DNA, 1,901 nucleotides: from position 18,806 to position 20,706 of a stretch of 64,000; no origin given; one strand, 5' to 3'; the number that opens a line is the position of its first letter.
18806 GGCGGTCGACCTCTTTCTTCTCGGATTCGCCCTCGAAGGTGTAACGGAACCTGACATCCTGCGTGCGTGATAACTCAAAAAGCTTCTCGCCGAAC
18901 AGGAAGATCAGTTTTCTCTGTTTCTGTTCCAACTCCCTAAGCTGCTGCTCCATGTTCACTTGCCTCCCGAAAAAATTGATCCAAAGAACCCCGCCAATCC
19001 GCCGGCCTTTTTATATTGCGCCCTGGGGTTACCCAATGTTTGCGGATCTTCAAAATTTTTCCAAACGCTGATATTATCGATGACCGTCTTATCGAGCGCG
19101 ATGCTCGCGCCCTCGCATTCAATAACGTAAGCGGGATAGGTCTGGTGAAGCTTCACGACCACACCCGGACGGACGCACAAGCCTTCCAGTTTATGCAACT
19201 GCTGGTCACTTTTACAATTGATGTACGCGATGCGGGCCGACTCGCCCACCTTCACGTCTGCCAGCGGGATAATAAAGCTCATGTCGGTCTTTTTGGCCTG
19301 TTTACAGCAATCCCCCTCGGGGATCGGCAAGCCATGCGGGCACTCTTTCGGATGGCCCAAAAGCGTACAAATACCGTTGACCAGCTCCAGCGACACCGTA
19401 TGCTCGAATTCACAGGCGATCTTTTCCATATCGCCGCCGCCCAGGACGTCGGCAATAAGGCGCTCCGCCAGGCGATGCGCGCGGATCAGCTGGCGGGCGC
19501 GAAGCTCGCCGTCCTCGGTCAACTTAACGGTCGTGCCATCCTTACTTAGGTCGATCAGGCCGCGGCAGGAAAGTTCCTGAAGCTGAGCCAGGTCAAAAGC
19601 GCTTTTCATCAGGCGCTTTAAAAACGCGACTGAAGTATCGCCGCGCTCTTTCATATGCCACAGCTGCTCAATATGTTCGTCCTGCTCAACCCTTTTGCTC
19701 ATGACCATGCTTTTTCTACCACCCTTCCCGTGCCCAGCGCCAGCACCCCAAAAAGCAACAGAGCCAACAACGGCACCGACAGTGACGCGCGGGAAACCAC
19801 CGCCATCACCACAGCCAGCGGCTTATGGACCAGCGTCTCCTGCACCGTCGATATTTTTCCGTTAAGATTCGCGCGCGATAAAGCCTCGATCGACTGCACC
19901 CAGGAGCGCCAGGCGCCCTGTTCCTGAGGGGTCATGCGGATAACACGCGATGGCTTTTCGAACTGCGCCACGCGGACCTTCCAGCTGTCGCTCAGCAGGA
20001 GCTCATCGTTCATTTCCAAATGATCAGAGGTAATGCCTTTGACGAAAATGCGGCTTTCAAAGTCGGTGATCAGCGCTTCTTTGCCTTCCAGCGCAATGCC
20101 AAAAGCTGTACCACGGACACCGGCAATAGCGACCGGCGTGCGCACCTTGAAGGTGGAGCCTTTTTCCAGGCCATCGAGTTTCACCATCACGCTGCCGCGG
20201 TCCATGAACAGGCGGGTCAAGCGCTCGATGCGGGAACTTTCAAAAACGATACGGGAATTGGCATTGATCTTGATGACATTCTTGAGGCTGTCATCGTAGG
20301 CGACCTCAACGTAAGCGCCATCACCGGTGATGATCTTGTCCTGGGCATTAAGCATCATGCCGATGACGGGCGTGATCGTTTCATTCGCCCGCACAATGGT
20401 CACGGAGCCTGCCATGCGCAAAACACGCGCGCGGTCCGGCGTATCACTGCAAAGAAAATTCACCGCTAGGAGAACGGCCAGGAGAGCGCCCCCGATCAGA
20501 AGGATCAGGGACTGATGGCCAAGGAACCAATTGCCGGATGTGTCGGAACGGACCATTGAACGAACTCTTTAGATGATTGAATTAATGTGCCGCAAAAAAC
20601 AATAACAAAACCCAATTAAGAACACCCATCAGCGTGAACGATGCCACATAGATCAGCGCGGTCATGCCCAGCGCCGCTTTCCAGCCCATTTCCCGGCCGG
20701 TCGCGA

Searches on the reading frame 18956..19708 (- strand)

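Call 9: search_protein_families(library=pfam, proteins=[window:18956-19708:-], max_evalue=0.001)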
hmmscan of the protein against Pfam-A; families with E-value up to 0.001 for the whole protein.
window:18956-19708:- (250 aa): 2 families
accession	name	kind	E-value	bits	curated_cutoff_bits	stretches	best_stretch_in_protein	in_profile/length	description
PF02742.21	Fe_dep_repr_C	-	2.8e-21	75.7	27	1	64-131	1-70/70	Iron dependent repressor, metal binding and dimerisation domain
PF04023.20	FeoA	-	1.6e-08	34.9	23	1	147-215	1-72/74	FeoA domain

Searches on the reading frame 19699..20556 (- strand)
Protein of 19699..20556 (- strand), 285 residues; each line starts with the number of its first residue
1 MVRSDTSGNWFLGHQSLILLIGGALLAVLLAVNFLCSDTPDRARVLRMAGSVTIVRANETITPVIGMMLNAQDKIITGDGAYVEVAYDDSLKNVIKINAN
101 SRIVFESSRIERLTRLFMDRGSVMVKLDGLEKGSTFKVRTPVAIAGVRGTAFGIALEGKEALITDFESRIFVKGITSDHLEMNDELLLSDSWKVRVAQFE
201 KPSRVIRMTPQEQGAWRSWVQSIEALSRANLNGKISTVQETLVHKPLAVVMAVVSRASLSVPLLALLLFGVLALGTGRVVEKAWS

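Call 9: search_protein_families(library=pfam, proteins=[window:19699-20556:-], max_evalue=0.001)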
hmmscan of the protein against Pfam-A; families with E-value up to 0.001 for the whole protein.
window:19699-20556:- (285 aa): 1 family
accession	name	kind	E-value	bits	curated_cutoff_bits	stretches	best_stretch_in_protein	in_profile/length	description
PF04773.18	FecR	-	1.2e-11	45.3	24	1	73-164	1-90/97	FecR protein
